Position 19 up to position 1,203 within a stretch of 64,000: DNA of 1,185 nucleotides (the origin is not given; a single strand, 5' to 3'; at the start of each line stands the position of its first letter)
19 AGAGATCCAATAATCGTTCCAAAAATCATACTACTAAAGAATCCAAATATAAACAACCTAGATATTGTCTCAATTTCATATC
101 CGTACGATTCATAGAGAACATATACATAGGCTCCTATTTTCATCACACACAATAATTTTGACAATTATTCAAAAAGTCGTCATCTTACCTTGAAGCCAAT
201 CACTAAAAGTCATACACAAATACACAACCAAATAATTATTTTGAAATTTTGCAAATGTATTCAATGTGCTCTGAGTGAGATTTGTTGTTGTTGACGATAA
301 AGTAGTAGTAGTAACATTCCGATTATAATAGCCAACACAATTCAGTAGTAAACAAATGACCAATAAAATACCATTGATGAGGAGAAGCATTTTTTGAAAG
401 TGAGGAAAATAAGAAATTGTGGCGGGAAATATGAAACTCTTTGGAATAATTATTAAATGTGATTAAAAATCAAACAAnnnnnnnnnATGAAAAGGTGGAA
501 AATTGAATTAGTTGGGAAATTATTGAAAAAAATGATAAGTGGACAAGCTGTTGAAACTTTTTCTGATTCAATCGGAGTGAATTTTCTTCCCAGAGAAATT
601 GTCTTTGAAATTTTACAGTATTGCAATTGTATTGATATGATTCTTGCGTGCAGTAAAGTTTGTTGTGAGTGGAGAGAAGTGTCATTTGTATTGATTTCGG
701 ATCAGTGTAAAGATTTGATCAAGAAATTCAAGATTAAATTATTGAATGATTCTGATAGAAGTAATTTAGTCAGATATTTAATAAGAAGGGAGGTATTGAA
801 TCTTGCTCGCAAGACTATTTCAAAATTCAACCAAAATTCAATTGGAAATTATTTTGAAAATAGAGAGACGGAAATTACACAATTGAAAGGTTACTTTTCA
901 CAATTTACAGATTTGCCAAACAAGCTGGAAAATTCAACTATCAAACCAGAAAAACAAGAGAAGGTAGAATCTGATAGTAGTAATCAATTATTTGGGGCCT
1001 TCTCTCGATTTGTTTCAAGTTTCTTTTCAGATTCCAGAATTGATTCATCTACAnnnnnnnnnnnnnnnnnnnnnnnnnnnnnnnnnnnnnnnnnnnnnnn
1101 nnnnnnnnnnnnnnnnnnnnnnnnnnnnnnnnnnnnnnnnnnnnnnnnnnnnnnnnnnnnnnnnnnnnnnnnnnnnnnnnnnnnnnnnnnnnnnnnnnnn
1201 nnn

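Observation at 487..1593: F-box domain fused to a Ras-like GTPase domain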

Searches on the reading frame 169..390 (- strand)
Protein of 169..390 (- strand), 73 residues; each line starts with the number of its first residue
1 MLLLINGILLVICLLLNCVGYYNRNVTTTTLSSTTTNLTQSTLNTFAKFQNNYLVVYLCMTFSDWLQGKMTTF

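Call 27: search_protein_families(library=pfam, proteins=[window:169-390:-], max_evalue=0.001)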
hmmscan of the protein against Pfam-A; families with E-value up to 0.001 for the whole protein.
window:169-390:- (73 aa): 1 family
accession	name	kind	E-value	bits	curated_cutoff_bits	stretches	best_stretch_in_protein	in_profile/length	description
PF05631.20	MFS_5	-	3.8e-05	23.2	25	1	37-69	23-55/356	Sugar-tranasporters, 12 TM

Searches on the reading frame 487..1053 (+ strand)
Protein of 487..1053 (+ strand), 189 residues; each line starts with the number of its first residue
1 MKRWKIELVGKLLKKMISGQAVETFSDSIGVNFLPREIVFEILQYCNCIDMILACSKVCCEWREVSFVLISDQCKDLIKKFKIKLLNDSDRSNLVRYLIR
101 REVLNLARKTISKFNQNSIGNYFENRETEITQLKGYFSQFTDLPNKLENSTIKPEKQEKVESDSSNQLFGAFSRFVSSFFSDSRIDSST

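Call 40: find_homologous_proteins(query=A2, max_evalue=0.001)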
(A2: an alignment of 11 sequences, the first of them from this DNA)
Query A2 (11 sequences) (189 aa, profile of the alignment): 2 proteins with E <= 0.001 among 1064 candidates.
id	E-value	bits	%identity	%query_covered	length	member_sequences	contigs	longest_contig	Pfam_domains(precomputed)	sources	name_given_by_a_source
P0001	7.1e-43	164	100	92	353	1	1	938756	PF00646.39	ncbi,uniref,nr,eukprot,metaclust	ncbi:rab subfamily member [Naegleria gruberi]|uniref:Rab subfamily member n=1 Tax=Naegleria gruberi 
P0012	3.3e-36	143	22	85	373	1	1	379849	-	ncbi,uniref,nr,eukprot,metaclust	ncbi:Hypothetical protein NAEGRDRAFT_69845 [Naegleria gruberi]|uniref:F-box domain-containing protei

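Call 66: search_solved_structures(query=A2, max_evalue=1, show_alignments=2)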
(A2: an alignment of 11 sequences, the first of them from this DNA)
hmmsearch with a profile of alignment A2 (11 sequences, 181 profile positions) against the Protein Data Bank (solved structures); distinct sequences matched with E-value up to 1: 15.
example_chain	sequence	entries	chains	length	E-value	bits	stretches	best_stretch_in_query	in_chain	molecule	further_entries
6w66_B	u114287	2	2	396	2.1e-05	27.5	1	8-48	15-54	F-box/LRR-repeat protein 17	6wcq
8uah_B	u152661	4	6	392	2.2e-05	27.4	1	8-48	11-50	F-box/LRR-repeat protein 17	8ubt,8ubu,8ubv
9xzj_F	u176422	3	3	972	0.00011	25.1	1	8-51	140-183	F-box DNA helicase 1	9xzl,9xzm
8zuh_A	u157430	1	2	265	0.0024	20.8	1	8-51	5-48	F-box only protein 6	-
3wso_A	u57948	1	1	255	0.0035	20.2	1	8-52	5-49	F-box only protein 44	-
5ibk_B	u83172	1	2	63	0.011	18.6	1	7-42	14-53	F-box/WD repeat-containing protein 7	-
9o04_C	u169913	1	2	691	0.038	16.8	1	8-60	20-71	F-box only protein 42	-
6bva_E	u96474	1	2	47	0.062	16.2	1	10-42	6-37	Lysine-specific demethylase 2B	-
7t1y_B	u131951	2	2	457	0.21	14.4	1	7-45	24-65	F-box/WD repeat-containing protein 7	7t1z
5v4b_B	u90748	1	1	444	0.23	14.3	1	7-45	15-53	F-box/WD repeat-containing protein 7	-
2ovp_B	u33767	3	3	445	0.23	14.3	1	7-45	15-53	F-box/WD repeat protein 7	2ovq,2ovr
1fs1_A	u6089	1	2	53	0.27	14.1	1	10-44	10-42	CYCLIN A/CDK2-ASSOCIATED P19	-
1ldk_E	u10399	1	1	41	0.27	14.1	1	11-42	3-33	SKP2-like protein type gamma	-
5jh5_A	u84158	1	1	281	0.36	13.7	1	10-52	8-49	Lysine-specific demethylase 2B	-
6qj2_A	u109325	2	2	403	0.79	12.5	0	71-114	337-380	Smc4 | Uncharacterized protein,Uncharacterized protein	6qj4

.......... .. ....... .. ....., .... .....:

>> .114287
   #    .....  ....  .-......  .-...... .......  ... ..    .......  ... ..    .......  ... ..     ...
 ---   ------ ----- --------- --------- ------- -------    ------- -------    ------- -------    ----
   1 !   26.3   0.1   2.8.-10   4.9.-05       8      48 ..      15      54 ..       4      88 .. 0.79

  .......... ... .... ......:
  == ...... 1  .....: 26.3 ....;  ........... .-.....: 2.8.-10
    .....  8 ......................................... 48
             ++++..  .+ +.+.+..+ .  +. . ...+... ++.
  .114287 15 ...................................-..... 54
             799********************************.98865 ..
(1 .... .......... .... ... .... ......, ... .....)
